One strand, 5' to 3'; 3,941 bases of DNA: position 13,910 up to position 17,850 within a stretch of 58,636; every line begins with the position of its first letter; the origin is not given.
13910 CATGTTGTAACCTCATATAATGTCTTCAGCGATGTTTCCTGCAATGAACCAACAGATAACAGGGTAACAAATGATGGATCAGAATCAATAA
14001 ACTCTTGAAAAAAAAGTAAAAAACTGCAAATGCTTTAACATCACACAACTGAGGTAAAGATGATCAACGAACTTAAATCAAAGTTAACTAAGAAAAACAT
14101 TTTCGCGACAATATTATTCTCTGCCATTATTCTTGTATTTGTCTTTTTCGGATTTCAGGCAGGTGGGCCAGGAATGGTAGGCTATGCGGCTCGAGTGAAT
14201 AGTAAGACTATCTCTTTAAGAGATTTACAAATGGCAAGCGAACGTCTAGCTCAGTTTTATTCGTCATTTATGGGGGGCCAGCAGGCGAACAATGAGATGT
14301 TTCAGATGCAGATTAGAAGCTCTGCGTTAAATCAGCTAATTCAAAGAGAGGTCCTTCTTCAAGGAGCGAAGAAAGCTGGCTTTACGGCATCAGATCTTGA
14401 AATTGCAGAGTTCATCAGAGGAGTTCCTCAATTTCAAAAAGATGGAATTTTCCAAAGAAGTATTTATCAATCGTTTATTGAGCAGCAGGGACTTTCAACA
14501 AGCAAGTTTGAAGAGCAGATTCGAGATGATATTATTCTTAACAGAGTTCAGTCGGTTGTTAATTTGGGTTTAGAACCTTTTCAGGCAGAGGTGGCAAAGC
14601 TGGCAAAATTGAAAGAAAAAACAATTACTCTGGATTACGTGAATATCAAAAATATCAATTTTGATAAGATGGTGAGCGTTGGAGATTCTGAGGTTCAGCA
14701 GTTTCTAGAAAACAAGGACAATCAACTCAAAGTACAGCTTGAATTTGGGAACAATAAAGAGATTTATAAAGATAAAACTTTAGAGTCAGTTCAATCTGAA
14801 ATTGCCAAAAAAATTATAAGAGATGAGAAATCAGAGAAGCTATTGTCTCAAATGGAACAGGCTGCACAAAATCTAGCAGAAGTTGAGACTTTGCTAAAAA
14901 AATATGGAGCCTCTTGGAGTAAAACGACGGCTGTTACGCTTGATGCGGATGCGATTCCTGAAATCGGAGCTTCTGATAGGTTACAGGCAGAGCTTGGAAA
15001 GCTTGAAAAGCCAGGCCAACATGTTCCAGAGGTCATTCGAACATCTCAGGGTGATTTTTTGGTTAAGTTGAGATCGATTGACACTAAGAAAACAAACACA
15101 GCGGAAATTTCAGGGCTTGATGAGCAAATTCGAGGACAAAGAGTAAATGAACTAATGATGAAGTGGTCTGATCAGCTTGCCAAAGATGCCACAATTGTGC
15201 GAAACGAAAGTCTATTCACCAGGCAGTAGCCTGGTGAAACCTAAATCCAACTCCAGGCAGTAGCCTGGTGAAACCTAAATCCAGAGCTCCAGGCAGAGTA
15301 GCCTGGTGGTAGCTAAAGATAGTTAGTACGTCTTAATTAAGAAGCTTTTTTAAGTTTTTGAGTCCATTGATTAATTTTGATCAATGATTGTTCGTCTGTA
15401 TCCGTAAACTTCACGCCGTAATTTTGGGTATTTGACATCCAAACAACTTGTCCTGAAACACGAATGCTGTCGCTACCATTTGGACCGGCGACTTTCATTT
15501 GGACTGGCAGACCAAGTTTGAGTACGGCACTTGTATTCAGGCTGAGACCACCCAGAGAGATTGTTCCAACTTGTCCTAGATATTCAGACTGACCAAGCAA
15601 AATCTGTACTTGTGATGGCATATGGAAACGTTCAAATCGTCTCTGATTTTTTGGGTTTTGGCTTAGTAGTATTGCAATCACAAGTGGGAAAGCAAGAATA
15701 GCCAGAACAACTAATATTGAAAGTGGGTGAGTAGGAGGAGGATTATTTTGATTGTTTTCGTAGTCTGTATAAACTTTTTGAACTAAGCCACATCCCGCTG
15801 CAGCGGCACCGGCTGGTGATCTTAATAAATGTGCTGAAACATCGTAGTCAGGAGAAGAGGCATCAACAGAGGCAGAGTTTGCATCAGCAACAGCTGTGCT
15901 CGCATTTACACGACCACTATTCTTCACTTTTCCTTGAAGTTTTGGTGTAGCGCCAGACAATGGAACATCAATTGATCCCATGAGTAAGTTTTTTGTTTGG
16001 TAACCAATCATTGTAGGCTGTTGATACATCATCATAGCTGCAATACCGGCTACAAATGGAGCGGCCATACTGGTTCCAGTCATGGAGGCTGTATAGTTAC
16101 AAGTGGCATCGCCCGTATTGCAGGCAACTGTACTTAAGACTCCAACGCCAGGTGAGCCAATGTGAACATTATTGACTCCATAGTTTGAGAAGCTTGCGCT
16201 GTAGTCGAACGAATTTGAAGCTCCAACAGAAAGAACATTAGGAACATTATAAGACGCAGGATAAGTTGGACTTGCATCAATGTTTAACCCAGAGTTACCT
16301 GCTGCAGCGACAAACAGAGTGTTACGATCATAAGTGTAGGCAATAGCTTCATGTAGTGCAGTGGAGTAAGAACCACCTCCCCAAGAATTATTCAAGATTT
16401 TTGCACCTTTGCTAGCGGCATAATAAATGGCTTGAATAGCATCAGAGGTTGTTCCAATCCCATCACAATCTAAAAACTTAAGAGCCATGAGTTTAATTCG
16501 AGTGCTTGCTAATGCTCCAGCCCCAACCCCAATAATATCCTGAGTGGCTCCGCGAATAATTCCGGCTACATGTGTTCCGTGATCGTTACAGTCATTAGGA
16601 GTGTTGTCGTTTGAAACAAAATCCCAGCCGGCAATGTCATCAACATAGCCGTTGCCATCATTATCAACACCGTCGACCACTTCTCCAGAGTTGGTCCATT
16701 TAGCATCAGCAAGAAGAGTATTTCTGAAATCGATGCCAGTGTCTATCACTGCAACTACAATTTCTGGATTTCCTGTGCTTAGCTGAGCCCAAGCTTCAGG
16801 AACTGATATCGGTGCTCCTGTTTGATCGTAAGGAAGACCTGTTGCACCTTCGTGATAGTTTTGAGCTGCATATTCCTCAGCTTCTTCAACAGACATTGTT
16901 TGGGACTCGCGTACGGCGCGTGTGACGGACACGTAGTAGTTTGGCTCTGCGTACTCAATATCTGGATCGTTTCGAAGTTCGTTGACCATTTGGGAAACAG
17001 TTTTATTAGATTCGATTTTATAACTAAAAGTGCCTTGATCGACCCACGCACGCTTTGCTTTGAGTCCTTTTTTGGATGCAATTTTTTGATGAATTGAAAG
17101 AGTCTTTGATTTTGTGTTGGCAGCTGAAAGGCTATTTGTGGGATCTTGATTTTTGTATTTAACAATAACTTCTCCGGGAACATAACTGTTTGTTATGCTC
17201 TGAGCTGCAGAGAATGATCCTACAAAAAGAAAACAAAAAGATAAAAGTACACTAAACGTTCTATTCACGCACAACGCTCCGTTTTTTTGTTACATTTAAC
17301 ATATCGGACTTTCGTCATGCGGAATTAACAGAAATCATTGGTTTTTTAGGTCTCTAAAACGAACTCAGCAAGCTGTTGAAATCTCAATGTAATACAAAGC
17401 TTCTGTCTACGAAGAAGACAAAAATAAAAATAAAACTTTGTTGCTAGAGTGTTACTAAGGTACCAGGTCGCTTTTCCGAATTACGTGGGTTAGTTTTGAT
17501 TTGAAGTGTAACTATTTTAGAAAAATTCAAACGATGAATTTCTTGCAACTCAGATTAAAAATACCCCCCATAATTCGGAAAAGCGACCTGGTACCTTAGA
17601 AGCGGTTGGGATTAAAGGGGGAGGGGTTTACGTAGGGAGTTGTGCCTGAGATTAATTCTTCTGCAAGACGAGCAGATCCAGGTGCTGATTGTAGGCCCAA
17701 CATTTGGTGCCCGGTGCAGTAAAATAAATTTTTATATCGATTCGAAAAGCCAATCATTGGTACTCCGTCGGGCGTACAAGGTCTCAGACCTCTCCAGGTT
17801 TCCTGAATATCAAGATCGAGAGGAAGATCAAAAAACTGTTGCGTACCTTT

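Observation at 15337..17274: Subtilisin protease fused through one TM helix to a cytoplasmic PilZ-like domain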

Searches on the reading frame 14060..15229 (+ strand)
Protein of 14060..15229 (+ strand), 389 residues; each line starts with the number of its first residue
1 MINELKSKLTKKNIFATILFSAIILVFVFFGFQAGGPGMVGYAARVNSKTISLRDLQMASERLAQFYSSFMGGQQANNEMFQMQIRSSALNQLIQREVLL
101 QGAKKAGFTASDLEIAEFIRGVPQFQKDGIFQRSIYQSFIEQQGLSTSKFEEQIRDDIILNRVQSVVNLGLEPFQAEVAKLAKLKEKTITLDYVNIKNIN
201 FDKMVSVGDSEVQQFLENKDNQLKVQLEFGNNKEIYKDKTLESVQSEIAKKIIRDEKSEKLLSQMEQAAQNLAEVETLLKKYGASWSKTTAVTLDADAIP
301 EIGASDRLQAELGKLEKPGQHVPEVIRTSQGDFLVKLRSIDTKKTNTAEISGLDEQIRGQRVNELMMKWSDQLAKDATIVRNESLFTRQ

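Call 42: search_protein_families(library=pfam, proteins=[window:14060-15229:+], max_evalue=0.001)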
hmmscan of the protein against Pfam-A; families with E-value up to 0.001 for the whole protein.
window:14060-15229:+ (389 aa): 3 families
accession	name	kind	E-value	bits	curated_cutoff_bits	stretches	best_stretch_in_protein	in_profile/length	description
PF13624.11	SurA_N_3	-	2.5e-36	125.4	27.2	1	8-163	8-161/162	SurA-like N-terminal domain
PF13623.11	SurA_N_2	-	3.6e-23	82.5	28.5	1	12-140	8-145/145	SurA-like N-terminal domain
PF09312.16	SurA_N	-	1.1e-06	29.2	30.8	1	44-164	6-118/118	SurA N-terminal domain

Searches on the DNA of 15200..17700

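Call 77: search_rna_families(source=window, start=15200, end=17700, threshold=evalue, max_evalue=1)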
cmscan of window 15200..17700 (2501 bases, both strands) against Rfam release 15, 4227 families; matches with E-value up to 1: 4.
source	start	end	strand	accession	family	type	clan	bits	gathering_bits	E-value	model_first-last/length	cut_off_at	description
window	17458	17596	+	RF04205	MIR2606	Gene; miRNA;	-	46.3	139.7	2.8e-05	1-165/165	no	MIR2606 microRNA precursor family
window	17471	17583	+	RF04134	MIR7504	Gene; miRNA;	-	38.6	83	8.2e-05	1-124/124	no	MIR7504 microRNA precursor family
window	15202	15282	-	RF03988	mir-6301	Gene; miRNA;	-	21.9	70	0.14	1-78/78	no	mir-6301 microRNA precursor family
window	15237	15271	+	RF01880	Xist_exon1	Gene; lncRNA;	-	15.7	50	0.34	1-85/85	no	X-chromosome inactivation gene exon 1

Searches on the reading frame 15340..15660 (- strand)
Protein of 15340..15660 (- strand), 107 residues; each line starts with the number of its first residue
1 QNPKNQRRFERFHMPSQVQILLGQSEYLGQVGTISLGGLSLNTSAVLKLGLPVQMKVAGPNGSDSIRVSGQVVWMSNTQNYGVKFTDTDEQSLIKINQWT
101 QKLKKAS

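Call 3: search_protein_families(library=pfam, proteins=[window:15340-15660:-], max_evalue=10)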
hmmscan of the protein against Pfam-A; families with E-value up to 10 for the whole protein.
window:15340-15660:- (107 aa): 1 family
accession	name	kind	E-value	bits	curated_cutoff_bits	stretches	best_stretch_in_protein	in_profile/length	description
PF07238.19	PilZ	-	4.7e-18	65.8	22.5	1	5-100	1-100/102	PilZ domain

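Call 4: search_protein_families(library=ncbifam, proteins=[window:15340-15660:-], max_evalue=10)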
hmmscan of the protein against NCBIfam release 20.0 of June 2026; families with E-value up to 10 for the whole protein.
window:15340-15660:- (107 aa): 1 family
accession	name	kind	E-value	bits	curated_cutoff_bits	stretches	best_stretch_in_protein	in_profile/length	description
TIGR02266.1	gmx_TIGR02266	paralog_domain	2.7e-09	37.1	68.7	1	34-97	24-92/96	TIGR02266 family protein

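Call 37: search_solved_structures(query=A1, max_evalue=1, show_alignments=3)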
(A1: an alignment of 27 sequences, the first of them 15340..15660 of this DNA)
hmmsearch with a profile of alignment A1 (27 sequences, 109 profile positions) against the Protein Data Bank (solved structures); distinct sequences matched with E-value up to 1: 12.
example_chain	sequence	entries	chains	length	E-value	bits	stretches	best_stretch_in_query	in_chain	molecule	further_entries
4f48_B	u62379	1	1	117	0.0058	19.9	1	36-90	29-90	Type IV fimbriae assembly protein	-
3dsg_A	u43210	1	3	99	0.0065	19.7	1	36-83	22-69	Type IV fimbriae assembly protein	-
3cnr_A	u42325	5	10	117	0.034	17.4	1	38-90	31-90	Type IV fimbriae assembly protein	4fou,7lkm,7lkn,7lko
7lkq_B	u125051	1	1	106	0.046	17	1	38-82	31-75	Type IV fimbriae assembly protein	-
5vx6_A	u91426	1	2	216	0.061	16.6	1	5-74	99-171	Uncharacterized protein YpfA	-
1z08_A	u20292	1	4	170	0.14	15.4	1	39-108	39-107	Ras-related protein Rab-21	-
1yzu_A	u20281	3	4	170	0.52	13.6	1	47-108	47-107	Ras-related protein Rab-21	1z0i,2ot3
7ld5_A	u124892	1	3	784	0.58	13.4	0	27-74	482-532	Polyribonucleotide nucleotidyltransferase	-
1yzt_A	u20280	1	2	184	0.62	13.4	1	47-108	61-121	Ras-related protein Rab-21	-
9gmt_A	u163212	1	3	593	0.68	13.2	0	27-74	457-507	Polyribonucleotide nucleotidyltransferase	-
9gms_A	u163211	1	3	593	0.68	13.2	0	27-74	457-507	Polyribonucleotide nucleotidyltransferase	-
8tlm_A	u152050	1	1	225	0.77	13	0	27-91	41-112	Fab heavy chain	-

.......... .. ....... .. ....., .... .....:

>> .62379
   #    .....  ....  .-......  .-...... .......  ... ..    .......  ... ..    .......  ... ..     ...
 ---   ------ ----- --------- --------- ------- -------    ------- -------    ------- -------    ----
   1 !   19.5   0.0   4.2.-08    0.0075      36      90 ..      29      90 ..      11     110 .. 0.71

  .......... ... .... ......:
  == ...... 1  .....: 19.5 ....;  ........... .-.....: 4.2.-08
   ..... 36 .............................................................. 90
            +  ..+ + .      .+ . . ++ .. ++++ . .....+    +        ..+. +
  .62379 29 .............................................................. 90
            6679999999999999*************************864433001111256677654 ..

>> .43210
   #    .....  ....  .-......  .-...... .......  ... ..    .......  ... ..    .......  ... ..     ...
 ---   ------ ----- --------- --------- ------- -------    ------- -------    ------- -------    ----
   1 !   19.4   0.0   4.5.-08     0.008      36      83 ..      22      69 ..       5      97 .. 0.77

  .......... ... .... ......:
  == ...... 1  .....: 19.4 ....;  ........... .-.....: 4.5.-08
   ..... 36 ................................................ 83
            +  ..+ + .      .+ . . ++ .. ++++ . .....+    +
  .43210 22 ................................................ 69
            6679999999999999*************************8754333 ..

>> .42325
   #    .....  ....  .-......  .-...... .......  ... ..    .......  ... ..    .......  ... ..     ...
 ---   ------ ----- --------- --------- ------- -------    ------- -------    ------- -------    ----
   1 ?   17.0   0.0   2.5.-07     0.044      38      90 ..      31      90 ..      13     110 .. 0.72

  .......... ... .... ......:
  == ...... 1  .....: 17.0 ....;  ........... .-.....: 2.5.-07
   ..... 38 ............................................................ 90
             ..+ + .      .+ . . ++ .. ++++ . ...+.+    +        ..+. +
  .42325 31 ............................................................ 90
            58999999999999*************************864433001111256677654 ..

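Call 43: predict_structure(alignment_id=A1)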
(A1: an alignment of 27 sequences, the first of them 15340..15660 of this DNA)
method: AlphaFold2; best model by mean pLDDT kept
length: 107 residues; sequences in the alignment: 27
mean_pLDDT: 92.4   pTM: 0.82
mean pLDDT of the five models: 92.4, 92.1, 92.1, 91.1, 91.0
residues with pLDDT >= 90: 91; 70-90: 10; 50-70: 4; < 50: 2
segments of 3 or more residues with pLDDT < 50: none
pLDDT, mean of each block of 10 residues (from residue 1): 68 96 94 97 95 96 95 94 95 96 91
secondary structure, 60 per line:
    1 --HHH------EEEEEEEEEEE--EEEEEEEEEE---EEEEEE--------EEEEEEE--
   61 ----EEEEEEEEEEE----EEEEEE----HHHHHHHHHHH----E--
elements in order: E12-22 E25-34 E38-43 E52-58 E65-75 E80-85 H90-100

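Call 47: fold_search(model_id=the predicted structure, library=pdb)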
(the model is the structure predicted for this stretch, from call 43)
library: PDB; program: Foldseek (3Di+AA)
matches with E <= 10: 732; with E <= 0.001: 28
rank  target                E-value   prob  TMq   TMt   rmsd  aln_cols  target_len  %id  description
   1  4rt0_A                2.7e-06  1.00  0.74  0.73   2.8       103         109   18  Structure of the Alg44 PilZ domain from Pseudomonas aeruginosa PAO1 in complex with c-di-GMP (released 2015-04-08)
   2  4xrn_D                4.1e-06  1.00  0.81  0.82   2.1       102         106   20  Pilz domain with c-di-gmp of a protein from Pseudomonas aeruginosa (released 2016-02-03)
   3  4rt0_C                4.8e-06  1.00  0.77  0.77   2.5       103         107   18  Structure of the Alg44 PilZ domain from Pseudomonas aeruginosa PAO1 in complex with c-di-GMP (released 2015-04-08)
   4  4xrn_C                6.2e-06  1.00  0.78  0.77   2.1        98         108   18  Pilz domain with c-di-gmp of a protein from Pseudomonas aeruginosa (released 2016-02-03)
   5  4rt1_A                6.9e-06  1.00  0.74  0.74   2.4        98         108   19  Structure of the Alg44 PilZ domain (R95A mutant) from Pseudomonas aeruginosa PAO1 in complex with c-di-GMP (released 2015-04-08)
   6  4xrn_B                8.4e-06  1.00  0.73  0.75   2.5        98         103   19  Pilz domain with c-di-gmp of a protein from Pseudomonas aeruginosa (released 2016-02-03)
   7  4xrn_A                9.4e-06  1.00  0.74  0.76   2.4        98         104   19  Pilz domain with c-di-gmp of a protein from Pseudomonas aeruginosa (released 2016-02-03)
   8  4rt1_B                1.0e-05  1.00  0.77  0.77   2.0        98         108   19  Structure of the Alg44 PilZ domain (R95A mutant) from Pseudomonas aeruginosa PAO1 in complex with c-di-GMP (released 2015-04-08)
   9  4rt0_B                1.0e-05  1.00  0.73  0.73   2.7       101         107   19  Structure of the Alg44 PilZ domain from Pseudomonas aeruginosa PAO1 in complex with c-di-GMP (released 2015-04-08)
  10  5xly_B                1.5e-05  1.00  0.80  0.71   2.0       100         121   17  Crystal structure of CheR1 in complex with c-di-GMP-bound MapZ (released 2017-08-23)
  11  5y4r_D                2.0e-05  1.00  0.75  0.68   2.5        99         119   18  Structure of a methyltransferase complex (released 2017-11-29)
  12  5y4r_C                4.9e-05  1.00  0.77  0.70   2.0        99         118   19  Structure of a methyltransferase complex (released 2017-11-29)
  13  5y6g                  6.4e-05  1.00  0.76  0.63   3.8       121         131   17  PilZ domain with c-di-GMP of YcgR from Escherichia coli (released 2018-07-18)
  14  9b8v_E                7.0e-05  1.00  0.74  0.10   1.9        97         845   23  AlphaFold2 informed cryo-EM model of the E. coli cellulose synthase BcsAG3B6 complex (released 2025-02-19)
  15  5vx6_A                7.4e-05  1.00  0.75  0.41   2.7       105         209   14  Structure of Bacillus subtilis Inhibitor of motility (MotI/DgrA) (released 2017-11-22)
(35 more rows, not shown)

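Call 65: search_solved_structures(query=A1, max_evalue=0.1, show_alignments=5)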
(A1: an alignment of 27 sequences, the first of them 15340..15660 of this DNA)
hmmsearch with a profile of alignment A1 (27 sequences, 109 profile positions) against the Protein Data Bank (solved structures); distinct sequences matched with E-value up to 0.1: 5.
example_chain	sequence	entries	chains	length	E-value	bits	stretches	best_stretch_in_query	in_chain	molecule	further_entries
4f48_B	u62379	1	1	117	0.0058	19.9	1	36-90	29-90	Type IV fimbriae assembly protein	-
3dsg_A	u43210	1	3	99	0.0065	19.7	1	36-83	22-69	Type IV fimbriae assembly protein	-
3cnr_A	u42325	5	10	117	0.034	17.4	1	38-90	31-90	Type IV fimbriae assembly protein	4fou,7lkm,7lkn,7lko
7lkq_B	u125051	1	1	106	0.046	17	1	38-82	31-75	Type IV fimbriae assembly protein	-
5vx6_A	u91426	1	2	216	0.061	16.6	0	5-74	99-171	Uncharacterized protein YpfA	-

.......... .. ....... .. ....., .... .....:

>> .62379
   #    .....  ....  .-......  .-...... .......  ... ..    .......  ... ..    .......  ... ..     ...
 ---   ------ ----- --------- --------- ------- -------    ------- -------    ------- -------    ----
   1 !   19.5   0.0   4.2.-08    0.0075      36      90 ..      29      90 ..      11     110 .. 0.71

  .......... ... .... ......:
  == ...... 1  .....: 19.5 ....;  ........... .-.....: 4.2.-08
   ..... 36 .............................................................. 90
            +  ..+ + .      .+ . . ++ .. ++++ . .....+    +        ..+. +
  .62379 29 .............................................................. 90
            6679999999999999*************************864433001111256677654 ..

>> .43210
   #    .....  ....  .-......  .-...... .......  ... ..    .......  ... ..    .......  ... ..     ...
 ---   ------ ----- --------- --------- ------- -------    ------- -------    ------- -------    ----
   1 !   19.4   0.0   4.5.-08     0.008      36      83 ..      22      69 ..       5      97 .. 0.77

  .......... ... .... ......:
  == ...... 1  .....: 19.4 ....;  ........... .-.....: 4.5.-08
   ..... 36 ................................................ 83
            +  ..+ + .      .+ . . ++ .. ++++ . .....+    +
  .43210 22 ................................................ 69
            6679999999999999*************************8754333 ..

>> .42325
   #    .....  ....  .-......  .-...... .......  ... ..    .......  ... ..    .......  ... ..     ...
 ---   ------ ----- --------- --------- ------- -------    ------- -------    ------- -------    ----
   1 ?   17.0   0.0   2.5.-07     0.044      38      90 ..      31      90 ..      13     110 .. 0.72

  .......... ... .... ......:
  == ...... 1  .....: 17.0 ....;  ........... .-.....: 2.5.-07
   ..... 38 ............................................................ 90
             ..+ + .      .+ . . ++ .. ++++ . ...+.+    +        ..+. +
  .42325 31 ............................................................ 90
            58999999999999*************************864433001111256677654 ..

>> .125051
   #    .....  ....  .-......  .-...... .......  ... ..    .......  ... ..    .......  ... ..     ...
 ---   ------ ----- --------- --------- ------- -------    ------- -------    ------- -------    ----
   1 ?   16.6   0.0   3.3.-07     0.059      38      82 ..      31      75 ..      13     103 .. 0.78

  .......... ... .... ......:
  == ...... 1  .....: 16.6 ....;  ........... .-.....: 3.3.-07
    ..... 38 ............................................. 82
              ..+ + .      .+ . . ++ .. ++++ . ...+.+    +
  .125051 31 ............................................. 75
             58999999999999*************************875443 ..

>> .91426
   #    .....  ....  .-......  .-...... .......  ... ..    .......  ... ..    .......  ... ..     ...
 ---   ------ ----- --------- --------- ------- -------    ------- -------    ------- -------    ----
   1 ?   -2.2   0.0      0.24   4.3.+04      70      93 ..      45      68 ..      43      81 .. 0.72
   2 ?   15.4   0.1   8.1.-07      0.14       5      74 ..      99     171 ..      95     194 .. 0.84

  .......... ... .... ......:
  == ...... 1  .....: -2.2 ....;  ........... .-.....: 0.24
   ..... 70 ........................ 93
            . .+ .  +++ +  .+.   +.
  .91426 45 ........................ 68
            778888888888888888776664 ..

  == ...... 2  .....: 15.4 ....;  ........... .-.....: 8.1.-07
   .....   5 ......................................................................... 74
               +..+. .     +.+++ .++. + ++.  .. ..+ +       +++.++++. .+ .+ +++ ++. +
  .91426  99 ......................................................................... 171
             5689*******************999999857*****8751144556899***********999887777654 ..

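Call 67: search_protein_representatives(alignment_id=A1)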
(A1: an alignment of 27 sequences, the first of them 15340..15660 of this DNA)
Query: 27 sequences, 109 profile positions. Proteins with E-value up to 0.001 (for the whole library): 3401; up to 1e-10: 182; up to 1e-30: 45. The best 150 are listed.
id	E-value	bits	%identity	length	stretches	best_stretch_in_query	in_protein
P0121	3.5e-46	171.9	-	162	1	2-109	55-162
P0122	1.5e-42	160.2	-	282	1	2-109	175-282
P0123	5.3e-42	158.4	-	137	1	2-109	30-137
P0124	8.8e-42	157.7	-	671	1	2-106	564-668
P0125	2.7e-41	156.1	-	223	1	2-108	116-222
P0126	1.0e-40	154.3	-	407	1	3-108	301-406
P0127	2.8e-40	152.9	-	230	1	3-108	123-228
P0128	9.7e-40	151.2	-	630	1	2-108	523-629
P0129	2.1e-39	150.1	-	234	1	3-107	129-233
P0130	2.6e-39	149.8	-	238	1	2-108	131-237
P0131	3.1e-39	149.5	-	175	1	2-108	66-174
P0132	1.1e-38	147.8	-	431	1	3-108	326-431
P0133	6.8e-38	145.2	-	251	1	1-109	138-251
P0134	1.1e-37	144.6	-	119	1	3-108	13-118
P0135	1.7e-37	143.9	-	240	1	1-108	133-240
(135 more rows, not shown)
